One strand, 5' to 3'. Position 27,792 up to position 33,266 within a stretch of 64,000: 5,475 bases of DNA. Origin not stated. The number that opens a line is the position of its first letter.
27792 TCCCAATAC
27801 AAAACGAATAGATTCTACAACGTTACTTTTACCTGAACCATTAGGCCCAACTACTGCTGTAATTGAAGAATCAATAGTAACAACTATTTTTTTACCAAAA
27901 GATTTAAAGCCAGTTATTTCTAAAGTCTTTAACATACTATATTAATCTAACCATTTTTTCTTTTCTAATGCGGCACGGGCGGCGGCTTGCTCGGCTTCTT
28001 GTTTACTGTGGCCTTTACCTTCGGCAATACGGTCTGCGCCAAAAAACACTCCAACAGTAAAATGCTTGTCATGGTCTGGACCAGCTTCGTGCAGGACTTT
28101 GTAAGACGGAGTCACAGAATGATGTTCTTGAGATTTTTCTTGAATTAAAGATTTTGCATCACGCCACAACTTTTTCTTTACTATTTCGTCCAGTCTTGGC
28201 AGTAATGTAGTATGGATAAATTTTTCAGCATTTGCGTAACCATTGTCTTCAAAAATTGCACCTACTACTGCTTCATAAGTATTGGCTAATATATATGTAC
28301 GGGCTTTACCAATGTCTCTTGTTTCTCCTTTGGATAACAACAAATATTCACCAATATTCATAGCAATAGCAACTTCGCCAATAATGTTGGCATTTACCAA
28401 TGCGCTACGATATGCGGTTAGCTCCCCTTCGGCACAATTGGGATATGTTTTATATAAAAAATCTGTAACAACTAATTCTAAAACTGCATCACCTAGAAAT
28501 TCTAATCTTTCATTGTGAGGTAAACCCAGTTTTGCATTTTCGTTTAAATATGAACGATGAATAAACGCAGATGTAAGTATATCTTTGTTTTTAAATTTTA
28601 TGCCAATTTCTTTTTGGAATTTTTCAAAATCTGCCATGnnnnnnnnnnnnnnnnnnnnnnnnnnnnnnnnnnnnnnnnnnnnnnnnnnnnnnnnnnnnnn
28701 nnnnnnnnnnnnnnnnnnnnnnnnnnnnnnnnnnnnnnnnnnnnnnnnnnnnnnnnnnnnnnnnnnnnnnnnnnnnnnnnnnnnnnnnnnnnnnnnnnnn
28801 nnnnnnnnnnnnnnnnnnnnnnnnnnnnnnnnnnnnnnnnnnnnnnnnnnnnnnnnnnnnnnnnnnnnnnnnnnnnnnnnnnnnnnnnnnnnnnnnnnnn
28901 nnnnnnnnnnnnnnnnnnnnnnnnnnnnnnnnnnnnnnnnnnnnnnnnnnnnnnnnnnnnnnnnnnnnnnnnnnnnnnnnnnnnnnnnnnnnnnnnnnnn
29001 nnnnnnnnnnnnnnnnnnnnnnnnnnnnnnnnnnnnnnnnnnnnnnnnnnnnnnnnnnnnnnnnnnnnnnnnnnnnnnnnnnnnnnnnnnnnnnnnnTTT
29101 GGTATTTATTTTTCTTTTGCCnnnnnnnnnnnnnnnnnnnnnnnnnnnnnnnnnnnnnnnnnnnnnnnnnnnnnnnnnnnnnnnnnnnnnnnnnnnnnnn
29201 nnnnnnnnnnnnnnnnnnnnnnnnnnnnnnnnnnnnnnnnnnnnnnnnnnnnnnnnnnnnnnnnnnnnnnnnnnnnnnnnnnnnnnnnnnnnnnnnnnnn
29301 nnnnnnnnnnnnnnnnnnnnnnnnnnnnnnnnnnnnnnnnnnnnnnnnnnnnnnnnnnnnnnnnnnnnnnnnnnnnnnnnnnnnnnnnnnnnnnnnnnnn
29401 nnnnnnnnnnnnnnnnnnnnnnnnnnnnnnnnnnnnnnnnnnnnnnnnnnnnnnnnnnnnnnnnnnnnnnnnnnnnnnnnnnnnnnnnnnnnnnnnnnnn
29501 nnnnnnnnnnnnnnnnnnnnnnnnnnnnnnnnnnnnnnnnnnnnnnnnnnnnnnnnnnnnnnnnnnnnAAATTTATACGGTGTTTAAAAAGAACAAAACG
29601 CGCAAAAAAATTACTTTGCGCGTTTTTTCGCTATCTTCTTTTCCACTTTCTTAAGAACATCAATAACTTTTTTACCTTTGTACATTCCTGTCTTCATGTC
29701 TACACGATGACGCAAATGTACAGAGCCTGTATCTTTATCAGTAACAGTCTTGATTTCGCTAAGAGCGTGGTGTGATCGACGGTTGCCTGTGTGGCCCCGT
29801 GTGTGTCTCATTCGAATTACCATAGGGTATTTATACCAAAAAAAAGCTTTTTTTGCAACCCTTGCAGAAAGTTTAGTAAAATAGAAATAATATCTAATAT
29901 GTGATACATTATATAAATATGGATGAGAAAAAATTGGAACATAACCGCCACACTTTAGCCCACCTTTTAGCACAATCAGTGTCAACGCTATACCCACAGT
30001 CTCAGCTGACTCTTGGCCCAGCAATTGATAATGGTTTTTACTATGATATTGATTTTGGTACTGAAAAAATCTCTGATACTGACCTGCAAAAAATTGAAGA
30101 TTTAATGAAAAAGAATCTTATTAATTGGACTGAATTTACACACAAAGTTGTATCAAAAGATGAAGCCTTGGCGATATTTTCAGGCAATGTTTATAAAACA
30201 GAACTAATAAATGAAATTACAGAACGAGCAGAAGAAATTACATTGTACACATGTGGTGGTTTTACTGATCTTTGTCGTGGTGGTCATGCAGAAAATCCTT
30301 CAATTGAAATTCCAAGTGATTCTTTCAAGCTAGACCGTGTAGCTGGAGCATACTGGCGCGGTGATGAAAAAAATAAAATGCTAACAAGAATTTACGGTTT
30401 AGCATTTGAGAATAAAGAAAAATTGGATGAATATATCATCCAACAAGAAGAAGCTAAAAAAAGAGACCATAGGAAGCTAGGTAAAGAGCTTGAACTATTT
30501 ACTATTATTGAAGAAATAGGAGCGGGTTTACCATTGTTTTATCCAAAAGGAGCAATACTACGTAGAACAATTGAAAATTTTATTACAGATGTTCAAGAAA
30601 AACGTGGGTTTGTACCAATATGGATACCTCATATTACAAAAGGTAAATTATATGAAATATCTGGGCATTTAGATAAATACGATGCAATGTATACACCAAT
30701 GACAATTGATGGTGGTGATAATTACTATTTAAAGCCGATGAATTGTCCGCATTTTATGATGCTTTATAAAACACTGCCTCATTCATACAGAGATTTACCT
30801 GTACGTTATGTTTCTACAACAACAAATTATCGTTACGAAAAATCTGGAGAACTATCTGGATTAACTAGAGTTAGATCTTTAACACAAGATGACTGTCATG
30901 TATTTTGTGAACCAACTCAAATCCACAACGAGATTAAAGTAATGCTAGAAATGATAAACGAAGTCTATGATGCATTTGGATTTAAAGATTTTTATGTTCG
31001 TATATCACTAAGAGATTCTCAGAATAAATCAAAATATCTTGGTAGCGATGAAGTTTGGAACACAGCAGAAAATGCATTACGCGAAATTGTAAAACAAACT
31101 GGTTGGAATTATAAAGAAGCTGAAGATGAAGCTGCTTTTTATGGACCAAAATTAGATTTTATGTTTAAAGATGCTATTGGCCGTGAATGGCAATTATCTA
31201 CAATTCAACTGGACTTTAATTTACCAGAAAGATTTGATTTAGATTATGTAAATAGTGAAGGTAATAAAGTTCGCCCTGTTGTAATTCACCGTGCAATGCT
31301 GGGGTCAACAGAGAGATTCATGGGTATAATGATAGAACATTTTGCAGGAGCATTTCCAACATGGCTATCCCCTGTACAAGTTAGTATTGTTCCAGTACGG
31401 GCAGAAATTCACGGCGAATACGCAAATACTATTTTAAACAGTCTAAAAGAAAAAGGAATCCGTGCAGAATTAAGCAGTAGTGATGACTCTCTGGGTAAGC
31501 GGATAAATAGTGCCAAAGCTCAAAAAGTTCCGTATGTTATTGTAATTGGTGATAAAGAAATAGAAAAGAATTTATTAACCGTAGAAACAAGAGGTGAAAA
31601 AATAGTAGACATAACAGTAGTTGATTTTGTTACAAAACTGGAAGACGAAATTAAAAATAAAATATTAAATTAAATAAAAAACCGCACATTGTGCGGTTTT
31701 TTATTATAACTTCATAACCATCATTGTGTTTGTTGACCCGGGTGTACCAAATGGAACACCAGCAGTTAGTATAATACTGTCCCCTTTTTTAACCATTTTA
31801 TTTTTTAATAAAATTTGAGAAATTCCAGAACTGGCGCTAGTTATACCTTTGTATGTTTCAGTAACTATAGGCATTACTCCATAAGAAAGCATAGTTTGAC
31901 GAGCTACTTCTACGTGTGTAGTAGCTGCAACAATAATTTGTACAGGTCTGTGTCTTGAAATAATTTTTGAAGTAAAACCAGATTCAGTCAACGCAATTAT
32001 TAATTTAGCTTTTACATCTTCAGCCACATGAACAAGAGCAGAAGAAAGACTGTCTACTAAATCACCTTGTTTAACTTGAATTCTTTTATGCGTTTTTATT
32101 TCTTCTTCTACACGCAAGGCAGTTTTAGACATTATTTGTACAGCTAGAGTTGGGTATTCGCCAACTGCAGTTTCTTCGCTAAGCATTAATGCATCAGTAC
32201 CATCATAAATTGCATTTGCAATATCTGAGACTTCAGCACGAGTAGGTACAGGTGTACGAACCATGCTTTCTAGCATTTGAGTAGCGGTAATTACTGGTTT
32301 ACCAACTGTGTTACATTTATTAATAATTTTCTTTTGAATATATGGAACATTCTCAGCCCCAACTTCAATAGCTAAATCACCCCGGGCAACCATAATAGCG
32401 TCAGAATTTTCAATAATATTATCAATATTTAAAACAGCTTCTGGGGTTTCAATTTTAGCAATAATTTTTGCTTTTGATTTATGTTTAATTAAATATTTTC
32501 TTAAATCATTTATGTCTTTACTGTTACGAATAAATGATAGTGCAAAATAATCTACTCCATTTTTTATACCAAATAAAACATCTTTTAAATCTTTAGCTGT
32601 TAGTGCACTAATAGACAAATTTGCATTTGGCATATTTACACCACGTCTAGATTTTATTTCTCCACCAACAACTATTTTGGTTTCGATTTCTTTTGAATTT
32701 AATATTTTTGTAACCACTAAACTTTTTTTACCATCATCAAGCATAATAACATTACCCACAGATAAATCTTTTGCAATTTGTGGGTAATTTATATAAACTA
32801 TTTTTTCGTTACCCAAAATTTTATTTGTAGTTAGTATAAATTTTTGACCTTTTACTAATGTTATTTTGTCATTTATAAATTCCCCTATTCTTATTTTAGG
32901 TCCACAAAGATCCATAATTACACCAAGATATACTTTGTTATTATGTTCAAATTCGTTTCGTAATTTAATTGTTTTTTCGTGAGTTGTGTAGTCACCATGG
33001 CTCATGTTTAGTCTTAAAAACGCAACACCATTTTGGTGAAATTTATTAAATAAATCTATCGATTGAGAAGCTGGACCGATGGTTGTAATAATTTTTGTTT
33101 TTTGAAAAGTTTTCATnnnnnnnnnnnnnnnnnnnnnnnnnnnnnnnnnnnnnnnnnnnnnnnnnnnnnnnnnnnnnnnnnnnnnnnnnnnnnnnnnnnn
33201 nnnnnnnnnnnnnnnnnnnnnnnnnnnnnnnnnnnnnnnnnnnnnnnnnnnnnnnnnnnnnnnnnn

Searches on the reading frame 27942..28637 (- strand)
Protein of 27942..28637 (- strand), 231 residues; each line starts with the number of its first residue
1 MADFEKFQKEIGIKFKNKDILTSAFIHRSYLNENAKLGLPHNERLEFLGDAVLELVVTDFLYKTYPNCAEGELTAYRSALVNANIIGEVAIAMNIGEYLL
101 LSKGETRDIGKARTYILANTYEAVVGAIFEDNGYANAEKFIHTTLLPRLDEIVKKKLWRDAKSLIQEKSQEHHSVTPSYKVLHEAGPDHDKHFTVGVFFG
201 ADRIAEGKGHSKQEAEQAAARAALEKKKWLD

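Call 66: search_protein_families(library=pfam, proteins=[window:27942-28637:-], max_evalue=0.0001)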
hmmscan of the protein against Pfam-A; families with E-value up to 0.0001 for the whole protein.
window:27942-28637:- (231 aa): 4 families
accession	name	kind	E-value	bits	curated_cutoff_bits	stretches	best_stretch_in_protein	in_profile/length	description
PF14622.11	Ribonucleas_3_3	-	6.8e-36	123.7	35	1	17-148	1-127/128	Ribonuclease-III-like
PF00636.31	Ribonuclease_3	-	6e-24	85.2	27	1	43-133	1-102/102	Ribonuclease III domain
PF00035.32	dsrm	-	1.1e-15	58.4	23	1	161-226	1-65/66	Double-stranded RNA binding motif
PF22935.1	RM44_endonuclase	-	1.8e-06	28.5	27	1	7-128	9-139/139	Large ribosomal subunit protein mL44, endonuclease domain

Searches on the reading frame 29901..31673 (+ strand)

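Call 66: search_protein_families(library=pfam, proteins=[window:29901-31673:+], max_evalue=0.0001)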
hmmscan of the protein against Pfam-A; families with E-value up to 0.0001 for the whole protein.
window:29901-31673:+ (590 aa): 3 families
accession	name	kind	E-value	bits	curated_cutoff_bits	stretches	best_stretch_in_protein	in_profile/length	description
PF00587.30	tRNA-synt_2b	-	1.1e-45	156.4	29.3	1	269-481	5-179/179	tRNA synthetase class II core domain (G, H, P, S and T)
PF03129.25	HGTP_anticodon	-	4.1e-18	65.8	21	1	493-582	1-93/94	Anticodon binding domain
PF07973.19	tRNA_SAD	-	4.3e-07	30.3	24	1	113-165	1-44/44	Threonyl and Alanyl tRNA synthetase second additional domain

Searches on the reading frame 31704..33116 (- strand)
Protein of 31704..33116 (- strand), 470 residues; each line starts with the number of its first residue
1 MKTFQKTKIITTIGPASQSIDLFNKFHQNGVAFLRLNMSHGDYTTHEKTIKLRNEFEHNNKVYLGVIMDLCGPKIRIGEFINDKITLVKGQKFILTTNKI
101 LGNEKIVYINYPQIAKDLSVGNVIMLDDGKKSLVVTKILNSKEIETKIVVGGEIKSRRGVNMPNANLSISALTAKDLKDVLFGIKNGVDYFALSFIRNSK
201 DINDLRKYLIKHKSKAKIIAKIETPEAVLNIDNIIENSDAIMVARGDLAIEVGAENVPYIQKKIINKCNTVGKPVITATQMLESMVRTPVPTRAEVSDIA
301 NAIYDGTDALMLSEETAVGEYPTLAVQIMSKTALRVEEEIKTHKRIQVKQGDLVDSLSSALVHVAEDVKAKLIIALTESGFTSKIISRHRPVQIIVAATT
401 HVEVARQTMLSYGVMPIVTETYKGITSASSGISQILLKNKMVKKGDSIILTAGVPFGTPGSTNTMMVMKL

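Call 45: search_protein_families(library=pfam, proteins=[window:31704-33116:-], max_evalue=0.001)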
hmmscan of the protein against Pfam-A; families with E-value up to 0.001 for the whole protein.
window:31704-33116:- (470 aa): 3 families
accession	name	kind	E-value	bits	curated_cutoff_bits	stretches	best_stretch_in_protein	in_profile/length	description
PF00224.27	PK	-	4.5e-113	378.1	30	1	5-326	2-328/328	Pyruvate kinase, barrel domain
PF02887.21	PK_C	-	8.8e-29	100.3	28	1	355-468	1-114/114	Pyruvate kinase, alpha/beta domain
PF03328.21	HpcH_HpaI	-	0.00019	21.2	25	1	183-257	80-163/221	HpcH/HpaI aldolase/citrate lyase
